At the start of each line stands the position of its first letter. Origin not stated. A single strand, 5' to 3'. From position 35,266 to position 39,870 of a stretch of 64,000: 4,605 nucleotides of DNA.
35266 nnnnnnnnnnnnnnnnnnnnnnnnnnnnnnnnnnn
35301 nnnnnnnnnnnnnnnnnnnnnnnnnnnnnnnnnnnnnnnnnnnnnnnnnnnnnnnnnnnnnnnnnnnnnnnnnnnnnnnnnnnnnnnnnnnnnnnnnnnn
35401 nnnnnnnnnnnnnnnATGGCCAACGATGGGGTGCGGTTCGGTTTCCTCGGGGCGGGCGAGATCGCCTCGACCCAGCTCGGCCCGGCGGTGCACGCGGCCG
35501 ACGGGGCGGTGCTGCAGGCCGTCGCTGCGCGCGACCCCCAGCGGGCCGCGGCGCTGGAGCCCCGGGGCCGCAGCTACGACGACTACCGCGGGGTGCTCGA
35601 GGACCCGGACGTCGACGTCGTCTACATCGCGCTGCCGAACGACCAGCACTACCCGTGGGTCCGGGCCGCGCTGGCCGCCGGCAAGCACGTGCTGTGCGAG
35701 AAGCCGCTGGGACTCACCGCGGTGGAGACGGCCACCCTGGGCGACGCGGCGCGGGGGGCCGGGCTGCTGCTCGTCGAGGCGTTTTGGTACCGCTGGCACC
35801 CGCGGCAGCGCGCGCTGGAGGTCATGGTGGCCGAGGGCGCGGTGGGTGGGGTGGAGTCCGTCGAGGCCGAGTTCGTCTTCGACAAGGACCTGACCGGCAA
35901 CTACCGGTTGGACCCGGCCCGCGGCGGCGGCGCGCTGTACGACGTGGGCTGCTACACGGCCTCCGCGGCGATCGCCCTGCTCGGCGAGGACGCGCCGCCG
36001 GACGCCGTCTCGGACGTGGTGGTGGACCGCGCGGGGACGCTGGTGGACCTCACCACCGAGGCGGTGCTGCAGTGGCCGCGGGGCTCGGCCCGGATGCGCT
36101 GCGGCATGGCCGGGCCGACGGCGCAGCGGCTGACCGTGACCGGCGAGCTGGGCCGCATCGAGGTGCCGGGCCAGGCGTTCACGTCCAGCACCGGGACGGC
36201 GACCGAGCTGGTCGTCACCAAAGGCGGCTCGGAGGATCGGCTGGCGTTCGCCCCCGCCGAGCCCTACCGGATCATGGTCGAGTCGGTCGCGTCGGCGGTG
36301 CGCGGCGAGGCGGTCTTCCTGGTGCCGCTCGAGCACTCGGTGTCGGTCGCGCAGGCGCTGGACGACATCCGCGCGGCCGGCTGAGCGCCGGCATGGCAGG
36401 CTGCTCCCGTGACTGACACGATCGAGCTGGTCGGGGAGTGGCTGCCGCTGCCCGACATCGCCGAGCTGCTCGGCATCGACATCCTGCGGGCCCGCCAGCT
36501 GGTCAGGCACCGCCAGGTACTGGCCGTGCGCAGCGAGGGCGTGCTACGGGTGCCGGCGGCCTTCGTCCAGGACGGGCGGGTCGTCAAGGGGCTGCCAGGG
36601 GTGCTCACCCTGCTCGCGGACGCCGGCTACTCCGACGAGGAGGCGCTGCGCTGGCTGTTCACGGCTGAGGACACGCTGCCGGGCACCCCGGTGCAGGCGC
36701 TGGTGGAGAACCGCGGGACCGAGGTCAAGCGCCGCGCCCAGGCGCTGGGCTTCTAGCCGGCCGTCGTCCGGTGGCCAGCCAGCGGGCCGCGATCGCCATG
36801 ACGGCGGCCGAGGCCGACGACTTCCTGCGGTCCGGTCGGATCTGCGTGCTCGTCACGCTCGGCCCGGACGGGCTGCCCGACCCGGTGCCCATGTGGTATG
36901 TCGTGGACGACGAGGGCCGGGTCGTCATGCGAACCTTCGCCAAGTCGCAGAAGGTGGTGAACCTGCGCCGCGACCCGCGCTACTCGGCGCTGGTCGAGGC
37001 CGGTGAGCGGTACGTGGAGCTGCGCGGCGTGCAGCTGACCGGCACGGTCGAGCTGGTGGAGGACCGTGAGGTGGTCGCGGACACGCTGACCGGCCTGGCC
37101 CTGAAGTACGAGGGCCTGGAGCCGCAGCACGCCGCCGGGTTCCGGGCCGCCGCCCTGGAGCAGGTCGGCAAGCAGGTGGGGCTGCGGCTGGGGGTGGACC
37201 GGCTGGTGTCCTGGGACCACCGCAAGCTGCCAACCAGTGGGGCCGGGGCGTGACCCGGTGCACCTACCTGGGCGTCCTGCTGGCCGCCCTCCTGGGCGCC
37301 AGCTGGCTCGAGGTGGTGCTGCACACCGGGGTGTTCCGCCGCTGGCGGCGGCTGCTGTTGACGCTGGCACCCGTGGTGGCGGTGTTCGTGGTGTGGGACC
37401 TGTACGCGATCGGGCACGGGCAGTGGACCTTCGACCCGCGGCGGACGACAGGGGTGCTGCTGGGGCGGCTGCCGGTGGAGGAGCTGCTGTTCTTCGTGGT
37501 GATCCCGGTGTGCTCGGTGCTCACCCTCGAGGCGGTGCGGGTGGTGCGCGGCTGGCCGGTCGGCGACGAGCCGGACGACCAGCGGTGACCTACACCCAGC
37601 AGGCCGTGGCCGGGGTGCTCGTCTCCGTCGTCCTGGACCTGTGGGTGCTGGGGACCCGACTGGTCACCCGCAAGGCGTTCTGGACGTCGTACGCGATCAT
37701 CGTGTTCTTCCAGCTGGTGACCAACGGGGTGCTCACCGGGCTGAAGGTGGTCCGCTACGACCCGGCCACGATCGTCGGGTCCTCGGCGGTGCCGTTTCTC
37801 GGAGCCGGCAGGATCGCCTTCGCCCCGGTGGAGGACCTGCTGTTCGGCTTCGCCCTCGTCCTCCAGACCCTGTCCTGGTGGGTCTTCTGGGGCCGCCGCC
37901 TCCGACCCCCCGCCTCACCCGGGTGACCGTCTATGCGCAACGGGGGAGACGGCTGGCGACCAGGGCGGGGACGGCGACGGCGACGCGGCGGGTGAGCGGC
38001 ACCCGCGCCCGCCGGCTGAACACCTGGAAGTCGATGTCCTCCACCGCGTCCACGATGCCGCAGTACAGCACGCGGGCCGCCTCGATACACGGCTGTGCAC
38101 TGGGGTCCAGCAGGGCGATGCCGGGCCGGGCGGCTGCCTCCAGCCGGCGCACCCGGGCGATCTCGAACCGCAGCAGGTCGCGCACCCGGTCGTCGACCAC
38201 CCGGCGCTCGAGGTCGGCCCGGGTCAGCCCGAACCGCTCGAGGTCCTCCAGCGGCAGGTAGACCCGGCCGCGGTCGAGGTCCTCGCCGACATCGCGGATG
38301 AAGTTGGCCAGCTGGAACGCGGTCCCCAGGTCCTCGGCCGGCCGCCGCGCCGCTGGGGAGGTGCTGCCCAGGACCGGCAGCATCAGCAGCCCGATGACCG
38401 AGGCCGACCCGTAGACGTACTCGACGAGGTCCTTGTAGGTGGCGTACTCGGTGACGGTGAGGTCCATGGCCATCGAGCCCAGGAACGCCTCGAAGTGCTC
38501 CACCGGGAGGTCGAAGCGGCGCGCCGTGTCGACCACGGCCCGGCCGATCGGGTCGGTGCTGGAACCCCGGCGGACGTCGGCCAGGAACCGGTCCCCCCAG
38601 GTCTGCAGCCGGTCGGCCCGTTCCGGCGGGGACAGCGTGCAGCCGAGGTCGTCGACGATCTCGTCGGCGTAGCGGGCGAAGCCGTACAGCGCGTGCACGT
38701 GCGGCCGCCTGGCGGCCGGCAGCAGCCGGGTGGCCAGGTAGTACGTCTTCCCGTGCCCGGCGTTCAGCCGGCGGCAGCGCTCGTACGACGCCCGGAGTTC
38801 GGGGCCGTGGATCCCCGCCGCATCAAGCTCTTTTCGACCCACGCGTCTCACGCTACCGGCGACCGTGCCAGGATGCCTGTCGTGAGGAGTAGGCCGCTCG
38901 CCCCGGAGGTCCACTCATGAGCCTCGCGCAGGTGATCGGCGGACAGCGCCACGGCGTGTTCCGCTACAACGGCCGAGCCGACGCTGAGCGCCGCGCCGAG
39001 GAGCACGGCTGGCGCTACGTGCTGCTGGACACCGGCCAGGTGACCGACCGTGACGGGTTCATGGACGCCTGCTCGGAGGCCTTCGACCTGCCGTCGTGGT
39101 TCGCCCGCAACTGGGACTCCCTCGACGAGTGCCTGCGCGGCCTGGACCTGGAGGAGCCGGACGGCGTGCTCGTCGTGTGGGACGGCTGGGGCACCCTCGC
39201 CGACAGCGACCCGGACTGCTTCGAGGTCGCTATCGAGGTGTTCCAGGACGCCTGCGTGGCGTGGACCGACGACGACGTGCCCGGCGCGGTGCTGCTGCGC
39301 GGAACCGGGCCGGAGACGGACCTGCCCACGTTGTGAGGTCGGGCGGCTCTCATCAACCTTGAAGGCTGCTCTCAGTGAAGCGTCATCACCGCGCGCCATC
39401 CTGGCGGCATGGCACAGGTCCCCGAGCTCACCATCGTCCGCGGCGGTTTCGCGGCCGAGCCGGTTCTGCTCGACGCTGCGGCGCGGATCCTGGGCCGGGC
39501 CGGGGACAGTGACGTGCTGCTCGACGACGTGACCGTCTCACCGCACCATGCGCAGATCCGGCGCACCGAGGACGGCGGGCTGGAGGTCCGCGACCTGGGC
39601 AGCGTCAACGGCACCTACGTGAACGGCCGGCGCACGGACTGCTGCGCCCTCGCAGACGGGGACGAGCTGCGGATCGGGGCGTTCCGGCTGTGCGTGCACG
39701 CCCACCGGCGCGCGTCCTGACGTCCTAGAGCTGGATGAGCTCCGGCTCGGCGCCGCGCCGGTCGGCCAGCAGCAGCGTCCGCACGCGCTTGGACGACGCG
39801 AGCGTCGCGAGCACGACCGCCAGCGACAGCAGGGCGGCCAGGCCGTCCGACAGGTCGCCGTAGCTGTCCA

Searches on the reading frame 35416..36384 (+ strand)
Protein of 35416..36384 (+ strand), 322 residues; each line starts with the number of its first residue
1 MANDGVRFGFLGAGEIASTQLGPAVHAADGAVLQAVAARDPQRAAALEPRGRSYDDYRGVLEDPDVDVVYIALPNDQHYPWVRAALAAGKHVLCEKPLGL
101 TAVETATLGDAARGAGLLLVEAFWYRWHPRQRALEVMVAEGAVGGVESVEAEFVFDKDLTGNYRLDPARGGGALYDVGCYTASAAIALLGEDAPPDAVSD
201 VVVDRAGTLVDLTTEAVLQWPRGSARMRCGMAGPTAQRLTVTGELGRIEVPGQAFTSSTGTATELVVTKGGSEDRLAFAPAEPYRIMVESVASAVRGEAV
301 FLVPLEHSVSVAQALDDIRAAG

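Call 9: search_protein_families(library=pfam, proteins=[window:35416-36384:+], max_evalue=0.001)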
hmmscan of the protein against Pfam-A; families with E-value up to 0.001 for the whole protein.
window:35416-36384:+ (322 aa): 3 families
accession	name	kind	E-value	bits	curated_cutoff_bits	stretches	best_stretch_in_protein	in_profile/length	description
PF01408.29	GFO_IDH_MocA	-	6.6e-24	85.3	24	1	6-120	1-117/120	Oxidoreductase family, NAD-binding Rossmann fold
PF22725.1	GFO_IDH_MocA_C3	-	4.1e-14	53.1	27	1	133-249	3-124/124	GFO/IDH/MocA C-terminal domain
PF02894.22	GFO_IDH_MocA_C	-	1.2e-05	25.6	22.9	1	137-312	3-200/218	Oxidoreductase family, C-terminal alpha/beta domain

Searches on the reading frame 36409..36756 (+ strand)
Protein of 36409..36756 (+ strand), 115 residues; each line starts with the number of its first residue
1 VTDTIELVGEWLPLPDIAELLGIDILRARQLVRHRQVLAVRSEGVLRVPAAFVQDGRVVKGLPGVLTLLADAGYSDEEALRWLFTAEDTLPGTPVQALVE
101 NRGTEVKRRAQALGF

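Call 9: search_protein_families(library=pfam, proteins=[window:36409-36756:+], max_evalue=0.001)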
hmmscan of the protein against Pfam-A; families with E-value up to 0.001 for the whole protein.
window:36409-36756:+ (115 aa): 2 families
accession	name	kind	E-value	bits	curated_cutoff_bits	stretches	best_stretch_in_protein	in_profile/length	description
PF18367.6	Rv2175c_C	-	3.1e-28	98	26.4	1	59-114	1-56/56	Rv2175c C-terminal domain of unknown function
PF21531.3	Rv2175c_wHTH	-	6.2e-13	48.9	27.1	1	9-52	13-56/57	DNA-binding protein Rv2175c, wHTH domain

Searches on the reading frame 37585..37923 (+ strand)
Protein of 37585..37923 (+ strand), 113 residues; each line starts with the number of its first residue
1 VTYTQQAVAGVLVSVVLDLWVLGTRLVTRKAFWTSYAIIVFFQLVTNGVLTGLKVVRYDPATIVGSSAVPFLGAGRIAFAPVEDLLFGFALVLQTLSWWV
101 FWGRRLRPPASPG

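Call 50: search_protein_families(library=ncbifam, proteins=[window:37585-37923:+], max_evalue=0.001)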
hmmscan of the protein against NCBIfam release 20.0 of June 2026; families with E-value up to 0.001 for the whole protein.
window:37585-37923:+ (113 aa): 1 family
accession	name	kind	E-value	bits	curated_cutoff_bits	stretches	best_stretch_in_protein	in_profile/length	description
TIGR03462.1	CarR_dom_SF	subfamily_domain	1.3e-10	41.7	39.4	1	1-100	1-89/89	lycopene cyclase domain-containing protein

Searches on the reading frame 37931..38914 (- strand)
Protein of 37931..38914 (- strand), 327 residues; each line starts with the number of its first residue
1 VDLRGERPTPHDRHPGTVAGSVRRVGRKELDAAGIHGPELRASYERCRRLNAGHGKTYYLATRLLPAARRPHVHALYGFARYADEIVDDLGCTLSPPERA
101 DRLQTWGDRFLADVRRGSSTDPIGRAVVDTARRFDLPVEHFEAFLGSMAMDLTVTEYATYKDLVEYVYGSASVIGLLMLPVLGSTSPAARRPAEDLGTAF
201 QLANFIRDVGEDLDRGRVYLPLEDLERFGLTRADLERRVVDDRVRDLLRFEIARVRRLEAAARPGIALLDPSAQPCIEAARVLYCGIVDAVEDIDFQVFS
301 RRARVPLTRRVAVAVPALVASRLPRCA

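Call 10: search_protein_families(library=pfam, proteins=[window:37931-38914:-], max_evalue=0.001)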
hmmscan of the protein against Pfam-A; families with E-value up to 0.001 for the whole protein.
window:37931-38914:- (327 aa): 1 family
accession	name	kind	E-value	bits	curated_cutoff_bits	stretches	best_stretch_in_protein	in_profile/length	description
PF00494.24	SQS_PSY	-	9.3e-73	245.6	26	1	53-308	3-262/263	Squalene/phytoene synthase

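Call 50: search_protein_families(library=ncbifam, proteins=[window:37934-38914:-], max_evalue=0.001)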
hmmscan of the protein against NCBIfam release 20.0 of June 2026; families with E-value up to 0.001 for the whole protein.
window:37934-38914:- (327 aa): 5 families
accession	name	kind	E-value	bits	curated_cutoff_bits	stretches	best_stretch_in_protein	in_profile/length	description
NF045686.1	PhytoSynCyanob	equivalog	2.9e-61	207.2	550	1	40-319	17-305/310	15-cis-phytoene synthase CrtB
TIGR03465.1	HpnD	equivalog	4.6e-59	199.6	278.6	1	54-316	5-263/267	presqualene diphosphate synthase HpnD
TIGR03464.1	HpnC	equivalog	2.3e-50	171.6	250.45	1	58-318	9-266/267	squalene synthase HpnC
NF045921.1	PhytnSynCrtBRhod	equivalog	6.1e-38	131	500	1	45-319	8-277/307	15-cis-phytoene synthase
NF042419.1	Phyto_syn_CrtB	equivalog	1.5e-27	96.9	480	1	55-313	15-278/306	15-cis-phytoene synthase CrtB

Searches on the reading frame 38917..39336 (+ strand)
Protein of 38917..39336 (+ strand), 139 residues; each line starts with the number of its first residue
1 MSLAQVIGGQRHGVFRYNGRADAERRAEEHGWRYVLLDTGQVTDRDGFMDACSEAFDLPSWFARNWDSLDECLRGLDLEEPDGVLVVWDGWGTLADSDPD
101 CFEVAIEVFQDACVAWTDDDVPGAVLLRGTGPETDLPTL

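Call 10: search_protein_families(library=pfam, proteins=[window:38917-39336:+], max_evalue=0.001)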
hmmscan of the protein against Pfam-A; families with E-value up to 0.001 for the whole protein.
window:38917-39336:+ (139 aa): 1 family
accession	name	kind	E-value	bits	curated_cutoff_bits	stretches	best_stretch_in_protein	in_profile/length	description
PF01337.24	Barstar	-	1.1e-22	80.2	23.4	1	33-127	2-95/96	Barstar (barnase inhibitor)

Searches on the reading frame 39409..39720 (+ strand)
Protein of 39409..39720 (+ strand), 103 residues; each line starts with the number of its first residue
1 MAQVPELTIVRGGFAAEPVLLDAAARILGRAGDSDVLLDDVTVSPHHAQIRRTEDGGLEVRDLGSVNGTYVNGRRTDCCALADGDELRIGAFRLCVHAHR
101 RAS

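Call 10: search_protein_families(library=pfam, proteins=[window:39409-39720:+], max_evalue=0.001)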
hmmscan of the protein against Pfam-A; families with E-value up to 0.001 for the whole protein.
window:39409-39720:+ (103 aa): 2 families
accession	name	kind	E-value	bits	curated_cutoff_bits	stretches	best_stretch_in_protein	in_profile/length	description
PF00498.31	FHA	-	3.1e-19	69.6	20.7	1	27-90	2-67/67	FHA domain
PF16697.10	Yop-YscD_cpl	-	4.2e-14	53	33.2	1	13-98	6-92/94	Inner membrane component of T3SS, cytoplasmic domain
